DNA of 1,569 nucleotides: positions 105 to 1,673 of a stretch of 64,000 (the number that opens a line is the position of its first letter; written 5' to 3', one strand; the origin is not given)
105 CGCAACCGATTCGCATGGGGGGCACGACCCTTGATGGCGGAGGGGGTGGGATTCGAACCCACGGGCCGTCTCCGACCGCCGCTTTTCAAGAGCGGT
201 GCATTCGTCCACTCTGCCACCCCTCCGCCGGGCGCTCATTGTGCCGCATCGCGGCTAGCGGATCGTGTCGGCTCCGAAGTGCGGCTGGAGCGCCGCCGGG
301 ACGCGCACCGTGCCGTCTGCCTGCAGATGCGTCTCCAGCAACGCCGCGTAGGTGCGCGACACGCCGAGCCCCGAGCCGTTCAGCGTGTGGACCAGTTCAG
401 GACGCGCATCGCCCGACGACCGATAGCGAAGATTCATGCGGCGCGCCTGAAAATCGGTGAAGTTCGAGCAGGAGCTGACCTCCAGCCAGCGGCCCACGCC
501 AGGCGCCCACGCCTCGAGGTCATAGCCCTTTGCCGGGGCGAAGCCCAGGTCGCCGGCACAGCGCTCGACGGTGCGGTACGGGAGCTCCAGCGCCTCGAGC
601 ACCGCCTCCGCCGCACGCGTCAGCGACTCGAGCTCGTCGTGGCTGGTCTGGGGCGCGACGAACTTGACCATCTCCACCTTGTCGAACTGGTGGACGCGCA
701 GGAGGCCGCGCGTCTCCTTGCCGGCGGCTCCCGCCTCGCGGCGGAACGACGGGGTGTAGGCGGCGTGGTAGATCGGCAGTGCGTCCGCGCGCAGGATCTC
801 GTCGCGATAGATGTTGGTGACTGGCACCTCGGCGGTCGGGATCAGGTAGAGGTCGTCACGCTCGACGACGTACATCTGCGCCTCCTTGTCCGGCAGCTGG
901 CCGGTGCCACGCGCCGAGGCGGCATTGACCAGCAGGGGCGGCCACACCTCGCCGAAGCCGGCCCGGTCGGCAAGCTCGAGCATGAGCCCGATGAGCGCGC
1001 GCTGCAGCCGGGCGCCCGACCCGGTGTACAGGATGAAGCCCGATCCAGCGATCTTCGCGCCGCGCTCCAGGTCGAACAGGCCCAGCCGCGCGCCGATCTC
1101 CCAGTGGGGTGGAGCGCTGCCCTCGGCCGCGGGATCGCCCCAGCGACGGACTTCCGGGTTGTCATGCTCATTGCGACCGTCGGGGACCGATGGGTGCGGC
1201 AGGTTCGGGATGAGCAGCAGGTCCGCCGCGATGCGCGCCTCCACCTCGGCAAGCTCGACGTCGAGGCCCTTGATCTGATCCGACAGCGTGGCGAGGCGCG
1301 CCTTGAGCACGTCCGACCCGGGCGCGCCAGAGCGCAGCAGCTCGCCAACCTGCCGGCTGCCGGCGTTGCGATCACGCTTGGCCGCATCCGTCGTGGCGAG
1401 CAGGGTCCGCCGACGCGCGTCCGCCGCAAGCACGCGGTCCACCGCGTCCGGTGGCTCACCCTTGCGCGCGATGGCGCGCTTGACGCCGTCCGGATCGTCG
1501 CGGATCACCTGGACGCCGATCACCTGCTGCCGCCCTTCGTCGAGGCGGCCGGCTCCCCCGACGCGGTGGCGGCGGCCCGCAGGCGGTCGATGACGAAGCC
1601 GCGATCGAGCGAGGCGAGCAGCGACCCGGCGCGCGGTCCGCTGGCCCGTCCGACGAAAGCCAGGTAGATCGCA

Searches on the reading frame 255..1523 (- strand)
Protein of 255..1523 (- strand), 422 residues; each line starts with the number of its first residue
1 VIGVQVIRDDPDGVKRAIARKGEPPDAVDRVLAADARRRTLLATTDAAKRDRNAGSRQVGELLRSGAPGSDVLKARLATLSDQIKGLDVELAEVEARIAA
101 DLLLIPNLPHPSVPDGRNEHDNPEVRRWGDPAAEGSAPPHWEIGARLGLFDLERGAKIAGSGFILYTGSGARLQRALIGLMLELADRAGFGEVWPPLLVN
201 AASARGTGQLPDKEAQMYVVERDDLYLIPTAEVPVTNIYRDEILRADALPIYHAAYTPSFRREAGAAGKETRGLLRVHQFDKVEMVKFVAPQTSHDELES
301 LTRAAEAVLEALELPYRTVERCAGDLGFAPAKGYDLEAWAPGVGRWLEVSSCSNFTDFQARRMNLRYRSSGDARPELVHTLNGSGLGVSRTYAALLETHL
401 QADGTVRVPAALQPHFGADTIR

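Call 54: search_protein_families(library=pfam, alignment_id=A4, max_evalue=0.000001)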
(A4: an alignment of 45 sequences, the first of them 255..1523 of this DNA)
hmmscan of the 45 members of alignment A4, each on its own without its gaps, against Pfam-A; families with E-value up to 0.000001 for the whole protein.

A. member 1, window:255-1523:- (422 aa): 2 families
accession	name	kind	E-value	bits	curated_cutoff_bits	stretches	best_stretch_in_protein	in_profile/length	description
PF00587.30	tRNA-synt_2b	-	7.4e-41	140.6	29.3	1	221-399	4-179/179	tRNA synthetase class II core domain (G, H, P, S and T)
PF02403.27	Seryl_tRNA_N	-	5.8e-21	75.2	28.2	1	1-109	1-108/108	Seryl-tRNA synthetase N-terminal domain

B. families by the number of members that match (of 45 scanned): 60 families (the first 25 are shown)
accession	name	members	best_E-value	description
PF00208.27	ELFV_dehydrog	2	2.7e-82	Glutamate/Leucine/Phenylalanine/Valine dehydrogenase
PF02812.23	ELFV_dehydrog_N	2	3.9e-59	Glu/Leu/Phe/Val dehydrogenase, dimerisation domain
PF09334.17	tRNA-synt_1g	2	3e-12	tRNA synthetases class I (M)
PF03030.21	H_PPase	1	6.7e-244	Inorganic H+ pyrophosphatase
PF01642.28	MM_CoA_mutase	1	2.8e-110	Methylmalonyl-CoA mutase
PF01406.26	tRNA-synt_1e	1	1.7e-109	tRNA synthetases class I (C) catalytic domain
PF00108.29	Thiolase_N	1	5.4e-98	Thiolase, N-terminal domain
PF03308.22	MeaB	1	2.3e-85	Methylmalonyl Co-A mutase-associated GTPase MeaB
PF01921.24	tRNA-synt_1f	1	4.1e-85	tRNA synthetases class I (K)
PF02569.21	Pantoate_ligase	1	4.5e-84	Pantoate-beta-alanine ligase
PF00501.34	AMP-binding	1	9.1e-78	AMP-binding enzyme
PF01227.27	GTP_cyclohydroI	1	2.9e-77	GTP cyclohydrolase I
PF02673.24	BacA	1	3.1e-76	Bacitracin resistance protein BacA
PF02126.24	PTE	1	9e-66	Phosphotriesterase family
PF04127.22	DFP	1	5.1e-64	DNA/pantothenate metabolism flavoprotein C-terminal domain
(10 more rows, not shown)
